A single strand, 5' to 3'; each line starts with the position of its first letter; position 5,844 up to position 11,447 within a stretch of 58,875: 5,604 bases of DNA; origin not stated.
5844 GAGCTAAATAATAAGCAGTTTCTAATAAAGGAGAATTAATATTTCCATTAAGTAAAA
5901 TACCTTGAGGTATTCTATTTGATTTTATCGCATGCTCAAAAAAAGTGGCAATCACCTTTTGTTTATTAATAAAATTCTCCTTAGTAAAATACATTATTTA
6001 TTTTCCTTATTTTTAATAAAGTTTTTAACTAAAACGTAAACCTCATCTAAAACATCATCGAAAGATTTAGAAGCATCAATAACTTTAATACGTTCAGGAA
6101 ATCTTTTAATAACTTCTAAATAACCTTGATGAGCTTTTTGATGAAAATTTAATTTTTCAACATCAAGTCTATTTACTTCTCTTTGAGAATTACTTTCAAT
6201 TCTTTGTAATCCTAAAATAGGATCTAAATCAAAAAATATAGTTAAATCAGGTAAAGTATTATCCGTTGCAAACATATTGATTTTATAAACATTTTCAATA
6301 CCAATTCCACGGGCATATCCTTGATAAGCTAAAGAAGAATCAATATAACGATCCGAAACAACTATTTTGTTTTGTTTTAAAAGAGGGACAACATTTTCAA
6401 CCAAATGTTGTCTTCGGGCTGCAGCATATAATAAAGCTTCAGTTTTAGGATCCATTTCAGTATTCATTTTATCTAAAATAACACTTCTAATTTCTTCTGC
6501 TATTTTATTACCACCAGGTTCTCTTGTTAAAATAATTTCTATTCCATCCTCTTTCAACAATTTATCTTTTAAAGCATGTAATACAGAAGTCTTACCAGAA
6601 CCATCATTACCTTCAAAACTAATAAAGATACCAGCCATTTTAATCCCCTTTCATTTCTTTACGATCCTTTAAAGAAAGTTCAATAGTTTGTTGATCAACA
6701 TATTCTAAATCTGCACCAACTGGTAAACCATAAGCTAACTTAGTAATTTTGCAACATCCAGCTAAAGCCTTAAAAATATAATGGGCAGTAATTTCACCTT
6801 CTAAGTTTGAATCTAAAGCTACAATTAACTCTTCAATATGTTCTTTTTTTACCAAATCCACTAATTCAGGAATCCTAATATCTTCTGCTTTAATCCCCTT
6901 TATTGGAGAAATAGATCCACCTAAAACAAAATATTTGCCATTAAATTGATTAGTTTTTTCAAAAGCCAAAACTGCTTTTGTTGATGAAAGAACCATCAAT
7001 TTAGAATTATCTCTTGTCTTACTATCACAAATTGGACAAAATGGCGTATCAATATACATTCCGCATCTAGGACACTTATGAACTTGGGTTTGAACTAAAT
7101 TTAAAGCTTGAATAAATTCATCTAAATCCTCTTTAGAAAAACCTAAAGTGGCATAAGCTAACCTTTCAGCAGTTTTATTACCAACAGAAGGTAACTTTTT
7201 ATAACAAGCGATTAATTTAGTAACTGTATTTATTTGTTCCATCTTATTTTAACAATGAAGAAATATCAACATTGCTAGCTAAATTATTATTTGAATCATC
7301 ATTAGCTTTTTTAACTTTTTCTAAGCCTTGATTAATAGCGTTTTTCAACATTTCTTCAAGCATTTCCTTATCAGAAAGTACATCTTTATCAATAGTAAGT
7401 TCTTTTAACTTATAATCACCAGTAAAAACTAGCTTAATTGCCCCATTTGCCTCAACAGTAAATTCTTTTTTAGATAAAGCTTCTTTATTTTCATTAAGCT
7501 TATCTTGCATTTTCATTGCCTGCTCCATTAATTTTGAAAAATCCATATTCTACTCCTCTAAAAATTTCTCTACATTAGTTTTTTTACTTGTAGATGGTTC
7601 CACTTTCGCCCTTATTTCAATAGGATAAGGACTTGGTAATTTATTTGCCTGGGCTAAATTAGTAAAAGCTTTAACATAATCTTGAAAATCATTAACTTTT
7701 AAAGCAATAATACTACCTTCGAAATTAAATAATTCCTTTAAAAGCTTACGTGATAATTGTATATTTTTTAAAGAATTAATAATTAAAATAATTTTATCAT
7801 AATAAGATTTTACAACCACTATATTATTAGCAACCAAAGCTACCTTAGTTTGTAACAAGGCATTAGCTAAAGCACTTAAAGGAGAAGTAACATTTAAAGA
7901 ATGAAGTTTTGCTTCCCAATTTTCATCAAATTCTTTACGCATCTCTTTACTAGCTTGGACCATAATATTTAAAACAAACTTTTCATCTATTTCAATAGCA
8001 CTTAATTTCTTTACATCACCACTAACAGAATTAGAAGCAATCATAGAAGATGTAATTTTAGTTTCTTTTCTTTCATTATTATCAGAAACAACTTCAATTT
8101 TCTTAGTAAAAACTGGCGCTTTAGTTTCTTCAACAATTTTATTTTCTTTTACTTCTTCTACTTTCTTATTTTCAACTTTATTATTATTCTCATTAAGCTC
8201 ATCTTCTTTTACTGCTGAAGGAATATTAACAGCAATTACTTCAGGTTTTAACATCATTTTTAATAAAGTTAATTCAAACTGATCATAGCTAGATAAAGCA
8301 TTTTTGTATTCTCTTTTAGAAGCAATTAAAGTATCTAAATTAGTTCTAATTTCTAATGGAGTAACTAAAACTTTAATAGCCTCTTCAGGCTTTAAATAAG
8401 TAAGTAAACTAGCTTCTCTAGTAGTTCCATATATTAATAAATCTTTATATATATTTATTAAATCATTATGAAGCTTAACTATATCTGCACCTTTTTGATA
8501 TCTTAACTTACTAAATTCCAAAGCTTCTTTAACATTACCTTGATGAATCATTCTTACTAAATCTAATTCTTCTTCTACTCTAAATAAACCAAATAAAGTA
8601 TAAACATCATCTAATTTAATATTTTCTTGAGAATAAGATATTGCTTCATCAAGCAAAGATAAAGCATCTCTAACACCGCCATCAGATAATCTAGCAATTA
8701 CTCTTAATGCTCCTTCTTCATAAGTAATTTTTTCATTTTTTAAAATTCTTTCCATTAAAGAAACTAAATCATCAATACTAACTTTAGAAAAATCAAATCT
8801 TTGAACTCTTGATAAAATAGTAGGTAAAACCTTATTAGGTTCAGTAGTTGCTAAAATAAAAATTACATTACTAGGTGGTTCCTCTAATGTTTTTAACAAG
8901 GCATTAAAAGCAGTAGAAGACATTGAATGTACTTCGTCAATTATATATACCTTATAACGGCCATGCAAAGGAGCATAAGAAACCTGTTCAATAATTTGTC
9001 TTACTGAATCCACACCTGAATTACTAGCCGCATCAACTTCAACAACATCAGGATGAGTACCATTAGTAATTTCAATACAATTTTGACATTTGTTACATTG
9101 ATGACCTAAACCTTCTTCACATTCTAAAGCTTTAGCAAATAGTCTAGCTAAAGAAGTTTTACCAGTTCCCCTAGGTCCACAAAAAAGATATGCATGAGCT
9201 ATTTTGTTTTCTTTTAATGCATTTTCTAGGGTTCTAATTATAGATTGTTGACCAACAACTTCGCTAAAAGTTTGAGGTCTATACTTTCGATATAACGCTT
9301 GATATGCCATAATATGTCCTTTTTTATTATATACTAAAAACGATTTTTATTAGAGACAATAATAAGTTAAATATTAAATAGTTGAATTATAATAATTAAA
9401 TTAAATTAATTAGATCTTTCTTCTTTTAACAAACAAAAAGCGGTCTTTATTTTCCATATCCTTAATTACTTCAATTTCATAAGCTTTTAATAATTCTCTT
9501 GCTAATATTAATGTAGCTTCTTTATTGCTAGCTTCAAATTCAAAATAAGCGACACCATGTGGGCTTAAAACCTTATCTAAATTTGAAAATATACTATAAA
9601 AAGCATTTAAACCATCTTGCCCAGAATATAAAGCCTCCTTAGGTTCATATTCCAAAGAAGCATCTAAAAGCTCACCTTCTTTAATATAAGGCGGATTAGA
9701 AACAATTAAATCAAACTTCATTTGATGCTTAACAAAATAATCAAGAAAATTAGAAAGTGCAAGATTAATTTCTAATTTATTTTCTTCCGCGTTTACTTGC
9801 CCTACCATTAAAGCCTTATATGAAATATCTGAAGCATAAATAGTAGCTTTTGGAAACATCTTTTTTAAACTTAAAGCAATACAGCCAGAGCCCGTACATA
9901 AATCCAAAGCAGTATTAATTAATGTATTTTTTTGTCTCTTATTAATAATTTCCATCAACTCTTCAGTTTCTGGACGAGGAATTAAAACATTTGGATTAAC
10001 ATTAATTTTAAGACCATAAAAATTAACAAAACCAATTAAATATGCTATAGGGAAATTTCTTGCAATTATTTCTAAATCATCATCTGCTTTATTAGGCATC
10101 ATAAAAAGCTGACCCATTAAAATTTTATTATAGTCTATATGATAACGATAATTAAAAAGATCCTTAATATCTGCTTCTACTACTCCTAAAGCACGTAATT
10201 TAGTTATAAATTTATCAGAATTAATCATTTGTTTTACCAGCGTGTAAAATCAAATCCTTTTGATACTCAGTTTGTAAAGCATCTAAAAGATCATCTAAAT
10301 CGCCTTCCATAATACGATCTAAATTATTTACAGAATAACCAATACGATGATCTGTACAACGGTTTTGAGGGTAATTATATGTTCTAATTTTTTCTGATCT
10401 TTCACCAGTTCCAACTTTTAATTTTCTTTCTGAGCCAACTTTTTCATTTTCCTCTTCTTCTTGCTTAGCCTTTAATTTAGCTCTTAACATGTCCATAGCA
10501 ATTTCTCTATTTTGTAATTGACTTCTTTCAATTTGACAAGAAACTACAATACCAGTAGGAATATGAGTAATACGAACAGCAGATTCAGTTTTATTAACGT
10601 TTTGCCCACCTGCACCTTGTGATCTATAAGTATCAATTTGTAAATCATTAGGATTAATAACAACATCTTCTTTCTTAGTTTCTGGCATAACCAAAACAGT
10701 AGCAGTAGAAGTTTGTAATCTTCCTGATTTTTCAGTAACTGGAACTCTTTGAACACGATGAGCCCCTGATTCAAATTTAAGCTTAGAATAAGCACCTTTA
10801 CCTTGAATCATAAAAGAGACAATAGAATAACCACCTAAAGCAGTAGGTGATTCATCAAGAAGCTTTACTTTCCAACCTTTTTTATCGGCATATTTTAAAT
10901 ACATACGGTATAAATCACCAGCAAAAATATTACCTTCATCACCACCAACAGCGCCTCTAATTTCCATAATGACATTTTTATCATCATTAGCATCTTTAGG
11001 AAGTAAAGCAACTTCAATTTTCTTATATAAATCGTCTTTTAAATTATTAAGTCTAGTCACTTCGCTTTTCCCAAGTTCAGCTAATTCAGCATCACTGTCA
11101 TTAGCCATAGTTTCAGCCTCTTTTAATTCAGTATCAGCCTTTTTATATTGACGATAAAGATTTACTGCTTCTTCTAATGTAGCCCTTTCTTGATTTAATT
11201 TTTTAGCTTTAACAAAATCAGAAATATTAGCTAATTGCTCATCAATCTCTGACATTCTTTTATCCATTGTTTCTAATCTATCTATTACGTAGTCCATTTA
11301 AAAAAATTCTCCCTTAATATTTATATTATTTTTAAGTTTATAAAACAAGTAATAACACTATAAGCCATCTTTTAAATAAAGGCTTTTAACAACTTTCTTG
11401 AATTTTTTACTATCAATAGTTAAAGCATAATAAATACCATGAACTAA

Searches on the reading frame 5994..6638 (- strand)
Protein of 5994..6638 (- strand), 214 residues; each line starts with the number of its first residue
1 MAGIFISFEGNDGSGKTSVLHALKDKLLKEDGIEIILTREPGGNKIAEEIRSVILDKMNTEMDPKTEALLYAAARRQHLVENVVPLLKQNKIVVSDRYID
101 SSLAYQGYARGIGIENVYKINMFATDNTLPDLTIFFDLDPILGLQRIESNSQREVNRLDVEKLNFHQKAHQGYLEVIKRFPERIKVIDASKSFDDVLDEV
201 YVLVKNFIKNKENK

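Call 35: search_protein_families(library=pfam, proteins=[window:5994-6638:-], max_evalue=0.0001)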
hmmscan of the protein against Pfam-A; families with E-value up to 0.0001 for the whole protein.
window:5994-6638:- (214 aa): 2 families
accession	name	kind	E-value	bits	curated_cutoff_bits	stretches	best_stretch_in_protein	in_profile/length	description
PF02223.23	Thymidylate_kin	-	6.8e-54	182.8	27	1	8-199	1-184/185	Thymidylate kinase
PF01712.25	dNK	-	7.9e-06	26.2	27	1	6-208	1-202/203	Deoxynucleoside kinase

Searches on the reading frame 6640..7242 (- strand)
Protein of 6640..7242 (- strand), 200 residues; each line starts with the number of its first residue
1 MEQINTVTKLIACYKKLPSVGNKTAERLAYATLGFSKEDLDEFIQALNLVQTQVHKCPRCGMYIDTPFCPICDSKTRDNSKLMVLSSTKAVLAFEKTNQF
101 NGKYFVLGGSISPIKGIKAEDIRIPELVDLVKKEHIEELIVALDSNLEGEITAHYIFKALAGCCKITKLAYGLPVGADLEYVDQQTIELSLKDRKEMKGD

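Call 35: search_protein_families(library=pfam, proteins=[window:6640-7242:-], max_evalue=0.0001)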
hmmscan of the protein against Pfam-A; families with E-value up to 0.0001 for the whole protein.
window:6640-7242:- (200 aa): 3 families
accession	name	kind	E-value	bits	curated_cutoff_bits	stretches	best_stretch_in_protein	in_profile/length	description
PF13662.12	Toprim_4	-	7.6e-17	61.8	25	1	81-169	2-84/85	Toprim domain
PF21176.3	RecR_HhH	-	3.9e-09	36.6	27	1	8-48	2-42/45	RecR, helix-hairpin-helix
PF21175.2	RecR_C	-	3e-08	33.4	22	1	172-195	1-24/24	RecR, C-terminal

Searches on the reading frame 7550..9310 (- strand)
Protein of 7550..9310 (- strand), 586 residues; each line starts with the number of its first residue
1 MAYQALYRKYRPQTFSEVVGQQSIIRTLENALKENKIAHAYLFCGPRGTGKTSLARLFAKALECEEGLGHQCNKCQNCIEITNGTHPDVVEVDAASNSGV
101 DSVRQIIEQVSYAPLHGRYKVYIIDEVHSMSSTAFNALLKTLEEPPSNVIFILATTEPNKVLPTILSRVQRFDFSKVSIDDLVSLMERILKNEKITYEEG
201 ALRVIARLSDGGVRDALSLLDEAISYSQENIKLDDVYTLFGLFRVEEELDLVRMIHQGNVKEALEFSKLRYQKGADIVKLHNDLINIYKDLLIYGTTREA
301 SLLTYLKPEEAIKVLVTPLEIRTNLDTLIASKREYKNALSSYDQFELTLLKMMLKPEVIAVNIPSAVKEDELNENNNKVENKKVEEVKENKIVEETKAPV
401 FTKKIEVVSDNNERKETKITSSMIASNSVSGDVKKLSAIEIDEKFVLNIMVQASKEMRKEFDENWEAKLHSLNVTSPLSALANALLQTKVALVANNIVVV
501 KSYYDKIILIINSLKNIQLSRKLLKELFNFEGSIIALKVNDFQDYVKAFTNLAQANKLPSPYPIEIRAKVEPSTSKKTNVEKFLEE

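Call 30: search_protein_families(library=pfam, proteins=[window:7550-9310:-], max_evalue=0.00001)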
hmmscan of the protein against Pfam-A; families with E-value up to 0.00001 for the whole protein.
window:7550-9310:- (586 aa): 8 families
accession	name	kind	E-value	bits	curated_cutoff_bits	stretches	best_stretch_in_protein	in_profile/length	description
PF13177.12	DNA_pol3_delta2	-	4.8e-51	173.4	27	1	20-177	1-160/161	DNA polymerase III, delta subunit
PF00004.35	AAA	-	2.3e-15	57.6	21.2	1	42-173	2-124/131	ATPase family associated with various cellular activities (AAA)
PF22608.2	DNAX_ATPase_lid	-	8.1e-15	54.8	27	1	185-228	5-48/49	DNA polymerase III clamp loader subunit, ATPase lid domain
PF13401.12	AAA_22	-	3.8e-09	37.4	27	1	41-156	8-123/130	AAA domain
PF12169.13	DNA_pol3_gamma3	-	1.3e-07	31.9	24.4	1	232-354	2-129/143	DNA polymerase III subunits gamma and tau domain III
PF07728.20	AAA_5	-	1.6e-07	31.9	22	1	42-144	3-92/139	AAA domain (dynein-related subfamily)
PF05496.18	RuvB_N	-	2e-06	28.1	27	0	11-64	2-59/159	Holliday junction DNA helicase RuvB P-loop domain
PF13191.12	AAA_16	-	7e-06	27.1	32.6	0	18-141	2-158/167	AAA ATPase domain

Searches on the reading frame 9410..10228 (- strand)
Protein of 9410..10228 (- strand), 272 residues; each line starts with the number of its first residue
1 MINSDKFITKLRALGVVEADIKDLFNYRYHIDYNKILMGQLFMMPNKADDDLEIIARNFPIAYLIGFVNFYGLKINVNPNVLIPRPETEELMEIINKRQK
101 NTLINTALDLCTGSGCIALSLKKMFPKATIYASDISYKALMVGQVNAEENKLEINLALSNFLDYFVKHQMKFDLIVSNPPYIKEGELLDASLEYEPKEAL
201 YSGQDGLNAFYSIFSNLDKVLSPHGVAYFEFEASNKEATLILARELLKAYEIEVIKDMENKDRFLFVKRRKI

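Call 30: search_protein_families(library=pfam, proteins=[window:9410-10228:-], max_evalue=0.00001)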
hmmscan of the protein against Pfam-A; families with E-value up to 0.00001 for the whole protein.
window:9410-10228:- (272 aa): 5 families
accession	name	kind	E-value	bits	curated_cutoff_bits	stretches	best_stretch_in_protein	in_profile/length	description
PF05175.20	MTS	-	1.4e-14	54.5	23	1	92-185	24-112/170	Methyltransferase small domain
PF13847.12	Methyltransf_31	-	6.4e-08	32.8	27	1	106-228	6-108/145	Methyltransferase domain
PF06325.19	PrmA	-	1.6e-07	31.5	22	1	92-178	152-233/296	Ribosomal protein L11 methyltransferase (PrmA)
PF07669.17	Eco57I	-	1.7e-07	31.9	25.3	1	156-229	56-132/171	Eco57I restriction-modification methylase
PF13649.12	Methyltransf_25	-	3.4e-07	31.3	27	1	108-178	2-71/97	Methyltransferase domain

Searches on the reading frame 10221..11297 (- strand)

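Call 30: search_protein_families(library=pfam, proteins=[window:10221-11297:-], max_evalue=0.00001)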
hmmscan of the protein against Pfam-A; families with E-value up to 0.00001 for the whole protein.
window:10221-11297:- (358 aa): 2 families
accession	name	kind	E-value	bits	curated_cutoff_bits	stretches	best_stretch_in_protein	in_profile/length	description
PF03462.23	PCRF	-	1.1e-64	218.2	24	1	12-201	2-194/194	PCRF domain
PF00472.26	RF-1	-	3.4e-43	146.7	35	1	210-318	3-116/116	RF-1 domain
